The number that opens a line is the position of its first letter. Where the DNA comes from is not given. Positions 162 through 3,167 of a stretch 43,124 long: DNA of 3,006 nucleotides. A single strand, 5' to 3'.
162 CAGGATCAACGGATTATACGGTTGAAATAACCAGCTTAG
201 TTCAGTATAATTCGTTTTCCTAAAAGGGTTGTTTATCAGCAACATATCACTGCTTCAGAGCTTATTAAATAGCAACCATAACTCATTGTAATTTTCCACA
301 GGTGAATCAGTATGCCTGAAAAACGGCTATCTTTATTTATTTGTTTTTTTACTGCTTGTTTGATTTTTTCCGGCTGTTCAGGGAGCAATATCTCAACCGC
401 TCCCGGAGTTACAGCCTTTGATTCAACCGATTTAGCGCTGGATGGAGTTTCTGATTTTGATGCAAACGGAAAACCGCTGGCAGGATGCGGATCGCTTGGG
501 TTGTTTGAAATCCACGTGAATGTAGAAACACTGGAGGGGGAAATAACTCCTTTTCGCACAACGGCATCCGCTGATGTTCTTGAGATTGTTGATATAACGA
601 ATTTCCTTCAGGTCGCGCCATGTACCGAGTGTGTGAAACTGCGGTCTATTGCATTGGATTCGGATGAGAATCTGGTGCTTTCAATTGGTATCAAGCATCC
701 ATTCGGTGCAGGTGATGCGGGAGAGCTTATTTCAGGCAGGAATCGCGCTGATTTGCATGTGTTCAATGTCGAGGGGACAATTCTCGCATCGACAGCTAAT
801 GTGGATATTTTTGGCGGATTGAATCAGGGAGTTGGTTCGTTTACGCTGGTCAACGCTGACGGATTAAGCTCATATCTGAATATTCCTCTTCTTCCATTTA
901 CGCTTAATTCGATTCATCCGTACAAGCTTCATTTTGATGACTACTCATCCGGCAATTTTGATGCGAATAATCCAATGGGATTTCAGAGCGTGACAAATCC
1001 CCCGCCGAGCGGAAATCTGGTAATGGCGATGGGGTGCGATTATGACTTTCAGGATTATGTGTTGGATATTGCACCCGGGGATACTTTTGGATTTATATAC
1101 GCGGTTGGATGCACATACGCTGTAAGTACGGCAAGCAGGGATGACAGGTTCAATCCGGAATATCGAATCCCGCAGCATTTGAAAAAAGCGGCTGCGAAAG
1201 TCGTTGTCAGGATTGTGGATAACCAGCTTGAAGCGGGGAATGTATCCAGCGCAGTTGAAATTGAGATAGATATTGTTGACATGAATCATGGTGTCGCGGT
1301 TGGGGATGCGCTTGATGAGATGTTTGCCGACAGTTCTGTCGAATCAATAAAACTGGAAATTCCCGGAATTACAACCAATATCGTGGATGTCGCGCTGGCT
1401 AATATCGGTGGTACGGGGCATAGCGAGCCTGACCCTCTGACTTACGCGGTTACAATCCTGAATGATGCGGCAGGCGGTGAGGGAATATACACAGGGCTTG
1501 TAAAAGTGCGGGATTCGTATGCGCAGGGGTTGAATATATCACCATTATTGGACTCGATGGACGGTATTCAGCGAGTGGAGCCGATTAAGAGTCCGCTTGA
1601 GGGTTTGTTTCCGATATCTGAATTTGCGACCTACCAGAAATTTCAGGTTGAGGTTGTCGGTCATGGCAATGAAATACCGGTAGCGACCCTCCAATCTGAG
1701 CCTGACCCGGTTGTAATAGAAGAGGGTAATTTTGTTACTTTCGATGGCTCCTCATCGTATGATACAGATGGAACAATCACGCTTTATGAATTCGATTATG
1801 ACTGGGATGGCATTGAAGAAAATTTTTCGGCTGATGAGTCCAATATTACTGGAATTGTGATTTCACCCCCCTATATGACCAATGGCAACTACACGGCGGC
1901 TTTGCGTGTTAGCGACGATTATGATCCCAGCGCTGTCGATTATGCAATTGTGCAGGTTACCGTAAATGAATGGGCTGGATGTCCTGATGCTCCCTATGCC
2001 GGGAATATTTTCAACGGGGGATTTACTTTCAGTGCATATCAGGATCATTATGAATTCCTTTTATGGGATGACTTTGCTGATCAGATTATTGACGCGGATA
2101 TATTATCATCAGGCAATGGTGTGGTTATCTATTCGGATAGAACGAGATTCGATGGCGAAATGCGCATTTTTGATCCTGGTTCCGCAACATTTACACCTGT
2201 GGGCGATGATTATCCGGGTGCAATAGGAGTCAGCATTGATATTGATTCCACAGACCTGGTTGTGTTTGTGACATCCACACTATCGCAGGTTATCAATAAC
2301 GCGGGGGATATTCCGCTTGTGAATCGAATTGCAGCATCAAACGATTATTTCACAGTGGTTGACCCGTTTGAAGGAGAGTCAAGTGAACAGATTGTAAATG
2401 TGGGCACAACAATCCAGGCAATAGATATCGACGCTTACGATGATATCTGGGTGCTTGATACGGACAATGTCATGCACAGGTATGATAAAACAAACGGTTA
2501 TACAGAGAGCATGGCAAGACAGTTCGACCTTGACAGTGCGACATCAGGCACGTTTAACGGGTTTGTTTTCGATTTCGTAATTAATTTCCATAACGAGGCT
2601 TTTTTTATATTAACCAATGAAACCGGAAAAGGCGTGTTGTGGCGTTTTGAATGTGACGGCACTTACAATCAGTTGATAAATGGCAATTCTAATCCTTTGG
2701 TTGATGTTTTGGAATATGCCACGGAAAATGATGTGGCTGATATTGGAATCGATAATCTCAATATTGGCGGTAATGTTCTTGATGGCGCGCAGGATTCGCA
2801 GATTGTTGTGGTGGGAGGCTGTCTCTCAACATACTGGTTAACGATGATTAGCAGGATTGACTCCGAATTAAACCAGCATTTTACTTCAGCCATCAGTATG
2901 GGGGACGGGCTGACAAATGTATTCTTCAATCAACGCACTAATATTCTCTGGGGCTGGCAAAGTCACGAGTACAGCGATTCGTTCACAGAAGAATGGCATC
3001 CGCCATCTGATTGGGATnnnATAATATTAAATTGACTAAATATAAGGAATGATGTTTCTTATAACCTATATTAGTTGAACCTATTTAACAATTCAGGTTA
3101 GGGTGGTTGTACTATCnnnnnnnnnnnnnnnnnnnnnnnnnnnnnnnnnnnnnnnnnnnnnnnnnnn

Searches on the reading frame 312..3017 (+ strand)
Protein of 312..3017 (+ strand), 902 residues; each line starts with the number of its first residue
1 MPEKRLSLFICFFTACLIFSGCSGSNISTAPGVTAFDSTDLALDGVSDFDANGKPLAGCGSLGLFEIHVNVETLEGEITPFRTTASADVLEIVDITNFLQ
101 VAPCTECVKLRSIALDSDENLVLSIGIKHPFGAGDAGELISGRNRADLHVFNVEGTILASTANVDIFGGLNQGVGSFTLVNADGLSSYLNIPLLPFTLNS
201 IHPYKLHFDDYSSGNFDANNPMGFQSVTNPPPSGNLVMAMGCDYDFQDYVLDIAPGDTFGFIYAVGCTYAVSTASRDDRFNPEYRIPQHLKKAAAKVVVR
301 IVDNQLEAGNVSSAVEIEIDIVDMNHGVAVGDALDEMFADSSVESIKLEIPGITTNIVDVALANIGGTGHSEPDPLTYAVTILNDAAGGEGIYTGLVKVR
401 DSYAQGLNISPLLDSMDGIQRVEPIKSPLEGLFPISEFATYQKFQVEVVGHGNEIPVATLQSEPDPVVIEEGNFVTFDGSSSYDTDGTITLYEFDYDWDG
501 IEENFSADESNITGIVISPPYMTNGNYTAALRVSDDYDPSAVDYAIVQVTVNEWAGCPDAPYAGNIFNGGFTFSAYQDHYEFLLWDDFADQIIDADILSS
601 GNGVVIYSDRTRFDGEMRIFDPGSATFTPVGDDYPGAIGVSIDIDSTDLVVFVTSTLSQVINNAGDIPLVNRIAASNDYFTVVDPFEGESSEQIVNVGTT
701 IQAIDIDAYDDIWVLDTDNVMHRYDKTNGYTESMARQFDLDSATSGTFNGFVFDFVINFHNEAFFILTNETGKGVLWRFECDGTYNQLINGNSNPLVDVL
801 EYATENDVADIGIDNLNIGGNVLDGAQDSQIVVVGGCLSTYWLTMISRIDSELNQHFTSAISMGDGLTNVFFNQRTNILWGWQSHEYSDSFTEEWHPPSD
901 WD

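Call 11: search_protein_families(library=pfam, proteins=[window:312-3017:+], max_evalue=1)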
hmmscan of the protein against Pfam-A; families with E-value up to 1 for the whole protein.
window:312-3017:+ (902 aa): 4 families
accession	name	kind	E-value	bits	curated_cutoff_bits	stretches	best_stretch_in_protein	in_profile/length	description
PF18911.6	PKD_4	-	2.8e-08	34.1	27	1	466-541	11-76/85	PKD domain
PF00801.26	PKD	-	0.0011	19.3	23.5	1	460-538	2-70/80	PKD domain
PF22352.2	K319L-like_PKD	-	0.0016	18.9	27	1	469-551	7-84/84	K319L-like, PKD domain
PF18778.7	NAD1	-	0.15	12.6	27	1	88-132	67-111/175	Novel AID APOBEC clade 1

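Call 12: search_protein_families(library=ncbifam, proteins=[window:312-3017:+], max_evalue=1)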
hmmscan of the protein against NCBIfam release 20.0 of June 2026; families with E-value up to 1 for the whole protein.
window:312-3017:+ (902 aa): 1 family
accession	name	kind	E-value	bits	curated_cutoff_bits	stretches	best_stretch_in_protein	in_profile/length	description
TIGR01047.1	nspC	equivalog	0.073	11.5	409.05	1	49-110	44-106/380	carboxynorspermidine decarboxylase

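Call 15: find_homologous_proteins(query=window:312-3017:+)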
Query window:312-3017:+ (902 aa): 284 proteins with E <= 0.001 among 8000 candidates; the best 120 are listed.
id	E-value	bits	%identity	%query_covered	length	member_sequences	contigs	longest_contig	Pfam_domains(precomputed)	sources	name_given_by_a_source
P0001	0.0e+0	2059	100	100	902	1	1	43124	PF18911.7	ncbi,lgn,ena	-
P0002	0.0e+0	1682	83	100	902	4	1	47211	PF18911.7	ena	-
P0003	0.0e+0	1667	82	100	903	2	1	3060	PF18911.7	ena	-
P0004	1.9e-292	991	51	61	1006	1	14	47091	PF22352.3,PF18911.7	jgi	jgi:hypothetical protein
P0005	1.4e-291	988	54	95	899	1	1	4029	PF22352.3,PF18911.7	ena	-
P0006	2.2e-289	981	54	100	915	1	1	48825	PF22352.3,PF18911.7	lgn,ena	-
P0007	1.8e-288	978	53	98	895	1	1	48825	PF22352.3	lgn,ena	-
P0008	3.0e-287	974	52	99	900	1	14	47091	PF18911.7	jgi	jgi:hypothetical protein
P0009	6.8e-287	972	50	61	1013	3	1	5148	PF22352.3,PF18911.7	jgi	jgi:hypothetical protein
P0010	1.8e-286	971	52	100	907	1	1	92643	PF22352.3,PF00801.27,PF18911.7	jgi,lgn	jgi:hypothetical protein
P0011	1.4e-285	968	52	100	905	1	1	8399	PF18911.7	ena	-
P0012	3.3e-285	967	54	99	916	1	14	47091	PF22352.3,PF18911.7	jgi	jgi:hypothetical protein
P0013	7.1e-283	959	48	61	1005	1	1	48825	PF22352.3,PF18911.7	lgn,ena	-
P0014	2.8e-279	947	53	95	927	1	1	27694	PF18911.7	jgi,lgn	jgi:hypothetical protein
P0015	1.1e-244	833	58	49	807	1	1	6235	-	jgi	jgi:hypothetical protein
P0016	5.4e-227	774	54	80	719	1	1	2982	PF18911.7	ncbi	ncbi:MAG: PKD domain-containing protein, partial [bacterium]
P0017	2.3e-207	709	53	74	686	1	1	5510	PF18911.7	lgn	-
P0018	7.6e-186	638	57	61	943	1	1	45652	PF13229.13,PF22842.4,PF18911.7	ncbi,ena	-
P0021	2.0e-178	613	56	61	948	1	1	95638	PF13229.13,PF22352.3,PF18911.7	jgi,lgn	jgi:nitrous oxidase accessory protein NosD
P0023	2.2e-176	607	53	61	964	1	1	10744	PF18911.7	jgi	jgi:hypothetical protein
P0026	9.0e-175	601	54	57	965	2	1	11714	PF13229.13,PF18911.7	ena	-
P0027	1.7e-174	600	56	55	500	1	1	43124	PF18911.7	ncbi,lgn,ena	-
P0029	1.3e-173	597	54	61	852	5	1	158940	PF24996.1,PF07646.22,PF13964.13,PF24681.2,PF13415.13,PF24981.2,PF01344.32,PF25210.2,PF18911.7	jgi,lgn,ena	-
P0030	3.1e-173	596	51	59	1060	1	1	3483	PF22352.3,PF00801.27,PF18911.7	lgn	-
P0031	3.7e-173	596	55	61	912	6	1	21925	PF13360.14,PF13570.14,PF18911.7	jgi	-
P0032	1.1e-172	594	51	62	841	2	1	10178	PF24996.1,PF07646.22,PF13964.13,PF24681.2,PF13415.13,PF24981.2,PF01344.32,PF25210.2,PF18911.7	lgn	-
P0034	2.2e-170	587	53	61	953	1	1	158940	PF13229.13,PF18911.7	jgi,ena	-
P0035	2.6e-170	587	56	57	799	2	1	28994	PF24996.1,PF07646.22,PF13964.13,PF24681.2,PF13415.13,PF24981.2,PF01344.32,PF25210.2,PF18911.7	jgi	jgi:N-acetylneuraminic acid mutarotase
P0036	3.7e-170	586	51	59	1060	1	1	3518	PF22352.3,PF00801.27,PF18911.7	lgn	-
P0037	3.9e-170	586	51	59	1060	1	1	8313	PF22352.3,PF00801.27,PF18911.7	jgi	-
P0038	7.9e-170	585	51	59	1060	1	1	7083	PF22352.3,PF00801.27,PF18911.7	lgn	-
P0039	8.1e-170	585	51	59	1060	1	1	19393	PF22352.3,PF00801.27,PF18911.7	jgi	-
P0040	8.1e-170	585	51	59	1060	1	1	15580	PF22352.3,PF00801.27,PF18911.7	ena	-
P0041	8.2e-170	585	51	59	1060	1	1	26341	PF22352.3,PF00801.27,PF18911.7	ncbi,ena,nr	ncbi:hypothetical protein J7L05_05025 [bacterium]|nr:hypothetical protein [bacterium]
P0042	1.4e-169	584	52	61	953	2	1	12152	PF18911.7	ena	-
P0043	4.4e-169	583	53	57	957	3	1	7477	PF13229.13,PF17161.11,PF18911.7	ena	-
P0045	1.1e-168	581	50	59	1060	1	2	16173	PF22352.3,PF00801.27,PF18911.7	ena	-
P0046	1.8e-168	581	50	59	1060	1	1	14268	PF22352.3,PF00801.27,PF18911.7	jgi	jgi:hypothetical protein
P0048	1.1e-167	578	52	61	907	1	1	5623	PF13229.13,PF18911.7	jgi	jgi:hypothetical protein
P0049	1.6e-167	577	49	61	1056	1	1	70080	PF22352.3,PF22842.4,PF18911.7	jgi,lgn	jgi:hypothetical protein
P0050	1.8e-167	577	53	61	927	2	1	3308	PF18911.7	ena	-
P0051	7.1e-167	575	51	61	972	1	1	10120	PF18911.7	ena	-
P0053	2.1e-165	570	54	59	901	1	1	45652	PF13360.14,PF13570.14,PF18911.7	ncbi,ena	-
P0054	2.2e-165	570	50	61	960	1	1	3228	PF17161.11,PF18911.7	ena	-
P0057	2.1e-163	564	52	57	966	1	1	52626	PF18911.7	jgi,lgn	jgi:hypothetical protein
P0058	3.5e-163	563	52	61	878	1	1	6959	PF22352.3,PF00801.27,PF18911.7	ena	-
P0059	3.9e-163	563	54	57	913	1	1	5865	PF13360.14,PF13570.14,PF18911.7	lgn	-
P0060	8.5e-163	562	52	60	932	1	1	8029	PF18911.7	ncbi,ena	-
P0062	2.5e-162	560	48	63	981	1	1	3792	PF18911.7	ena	-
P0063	4.2e-162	559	52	60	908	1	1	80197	PF13360.14,PF18911.7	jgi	jgi:hypothetical protein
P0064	6.6e-161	555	50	61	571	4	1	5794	PF18911.7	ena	-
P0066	1.1e-160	555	48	61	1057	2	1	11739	PF22352.3,PF00801.27,PF18911.7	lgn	-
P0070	2.7e-157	544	51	59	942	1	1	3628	PF18911.7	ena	-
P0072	3.0e-156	540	49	61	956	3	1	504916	PF18911.7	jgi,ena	-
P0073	3.2e-156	540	51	61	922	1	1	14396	PF13360.14,PF13570.14,PF18911.7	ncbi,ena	-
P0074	4.1e-156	540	50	59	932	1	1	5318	PF18911.7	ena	-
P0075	1.5e-155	538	51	58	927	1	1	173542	PF13360.14,PF18911.7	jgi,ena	-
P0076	1.9e-155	537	50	61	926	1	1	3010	PF22352.3,PF18911.7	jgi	-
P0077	6.3e-155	536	48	61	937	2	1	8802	PF00801.27,PF18911.7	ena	-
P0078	1.1e-154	535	51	60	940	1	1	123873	PF15902.13,PF13088.13,PF18911.7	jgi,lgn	jgi:hypothetical protein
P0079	1.6e-154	534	52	54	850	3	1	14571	PF18911.7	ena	-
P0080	2.1e-154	534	46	69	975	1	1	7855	PF18911.7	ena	-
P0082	2.9e-153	530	52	55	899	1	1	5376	PF18911.7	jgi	jgi:hypothetical protein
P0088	2.3e-151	524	49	61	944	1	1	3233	PF18911.7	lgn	-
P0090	3.5e-151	523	50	59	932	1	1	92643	PF18911.7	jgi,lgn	jgi:PKD repeat protein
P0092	2.3e-150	521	51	56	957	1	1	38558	PF18911.7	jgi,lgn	jgi:hypothetical protein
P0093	3.8e-150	520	50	59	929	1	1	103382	PF18911.7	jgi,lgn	jgi:hypothetical protein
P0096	5.2e-150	519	52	55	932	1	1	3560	PF18911.7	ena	-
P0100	1.3e-149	518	51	59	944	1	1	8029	PF18911.7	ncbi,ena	-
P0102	3.5e-149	517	48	60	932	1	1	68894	PF18911.7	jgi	jgi:hypothetical protein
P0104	2.3e-148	514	49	61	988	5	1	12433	PF18911.7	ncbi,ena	-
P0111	2.3e-147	511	52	54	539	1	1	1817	PF18911.7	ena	-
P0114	3.2e-147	510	50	56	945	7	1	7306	PF18911.7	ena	-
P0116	5.2e-147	510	51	53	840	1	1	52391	PF18911.7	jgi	jgi:hypothetical protein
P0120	1.7e-146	508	52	52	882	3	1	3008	PF18911.7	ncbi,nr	ncbi:hypothetical protein KKB99_04295, partial [bacterium]|nr:hypothetical protein [bacterium] MBU10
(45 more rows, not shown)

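Call 17: find_encoding_contigs(protein=P0002, flank=10000, max_places=6)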
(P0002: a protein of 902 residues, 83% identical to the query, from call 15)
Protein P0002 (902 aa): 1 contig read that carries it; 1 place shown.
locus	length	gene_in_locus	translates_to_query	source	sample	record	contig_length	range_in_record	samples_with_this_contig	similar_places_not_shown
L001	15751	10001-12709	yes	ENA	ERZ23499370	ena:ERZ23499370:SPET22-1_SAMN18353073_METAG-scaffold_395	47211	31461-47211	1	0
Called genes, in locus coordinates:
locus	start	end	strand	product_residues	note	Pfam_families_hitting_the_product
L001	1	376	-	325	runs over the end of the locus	PF00092:VWA, PF06707:DUF1194 (faint), PF13519:VWA_2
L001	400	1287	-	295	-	PF01882:DUF58, PF13519:VWA_2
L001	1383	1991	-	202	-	PF13707:RloB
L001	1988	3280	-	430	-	PF02463:SMC_N (faint), PF13175:AAA_15 (faint), PF13476:AAA_23 (faint), PF13304:AAA_21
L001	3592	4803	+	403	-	PF00155:Aminotran_1_2, PF01053:Cys_Met_Meta_PP (faint)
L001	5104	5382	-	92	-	PF00216:Bac_DNA_binding, PF18291:HU-HIG, PF18175:HU-CCDC81_bac_2 (weak)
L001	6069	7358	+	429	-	PF00587:tRNA-synt_2b, PF03129:HGTP_anticodon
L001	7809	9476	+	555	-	PF01368:DHH, PF02272:DHHA1, PF17768:RecJ_OB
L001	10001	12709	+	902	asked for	PF18911:PKD_4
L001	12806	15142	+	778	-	-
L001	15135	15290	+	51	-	-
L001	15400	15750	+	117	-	?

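Call 18: find_encoding_contigs(protein=P0001, flank=10000, max_places=6)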
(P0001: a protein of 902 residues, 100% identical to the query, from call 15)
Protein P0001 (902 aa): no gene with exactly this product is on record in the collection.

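Call 40: predict_structure(alignment_id=A1)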
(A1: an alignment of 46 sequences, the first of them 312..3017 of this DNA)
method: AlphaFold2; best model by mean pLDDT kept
length: 902 residues; sequences in the alignment: 46
mean_pLDDT: 77.0   pTM: 0.48
mean pLDDT of the five models: 77.0, 76.9, 76.1, 73.7, 73.0
residues with pLDDT >= 90: 281; 70-90: 351; 50-70: 172; < 50: 98
segments of 3 or more residues with pLDDT < 50: 21-61, 84-101, 141-143, 146-148, 191-199, 270-284, 422-424
pLDDT, mean of each block of 10 residues (from residue 1): 69 72 35 28 33 40 71 77 44 34 68 85 83 61 50 69 78 78 77 45 75 62 59 59 83 69 65 43 49 85 89 94 84 73 93 93 90 91 90 92 75 64 55 76 86 79 85 85 86 94 92 89 89 88 94 64 74 84 57 85 84 81 85 75 93 85 70 94 91 94 94 96 91 87 92 92 93 95 89 94 91 80 65 89 89 89 78 85 72 86 75
secondary structure, 60 per line:
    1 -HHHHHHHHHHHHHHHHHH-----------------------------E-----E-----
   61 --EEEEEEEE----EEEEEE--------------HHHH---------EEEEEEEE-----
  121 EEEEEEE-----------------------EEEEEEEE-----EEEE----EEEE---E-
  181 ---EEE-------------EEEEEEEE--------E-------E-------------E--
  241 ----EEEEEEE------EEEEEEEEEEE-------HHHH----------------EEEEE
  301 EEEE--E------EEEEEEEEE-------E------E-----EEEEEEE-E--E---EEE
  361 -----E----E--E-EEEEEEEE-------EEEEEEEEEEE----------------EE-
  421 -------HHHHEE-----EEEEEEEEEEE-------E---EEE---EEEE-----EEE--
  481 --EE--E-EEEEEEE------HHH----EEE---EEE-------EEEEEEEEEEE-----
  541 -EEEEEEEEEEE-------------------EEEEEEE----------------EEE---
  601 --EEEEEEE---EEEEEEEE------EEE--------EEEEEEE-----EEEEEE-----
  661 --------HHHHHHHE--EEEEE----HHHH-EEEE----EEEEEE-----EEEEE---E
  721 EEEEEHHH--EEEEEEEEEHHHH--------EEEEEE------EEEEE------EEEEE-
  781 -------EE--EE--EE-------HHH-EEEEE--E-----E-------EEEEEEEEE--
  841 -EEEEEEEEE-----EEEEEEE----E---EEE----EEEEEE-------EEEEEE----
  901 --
elements in order (helices of 4 or more, strands of 3 or more residues): H2-19 E63-70 E75-80 H95-98 E108-115 E121-127 E151-158 E164-167 E172-175 E184-186 E200-207 E245-251 E258-268 H276-279 E296-304 E314-322 E343-349 E358-360 E376-383 E391-401 H428-431 E439-449 E461-463 E467-470 E476-478 E489-495 E509-511 E515-517 E525-535 E542-552 E572-578 E595-597 E603-609 E613-620 E627-629 E638-644 E650-655 H669-675 E679-683 H688-691 E693-696 E701-706 E712-716 E720-725 E731-739 H740-743 E752-757 E764-768 E775-779 E809-813 E830-838 E842-850 E856-862 E871-873 E878-883 E891-896
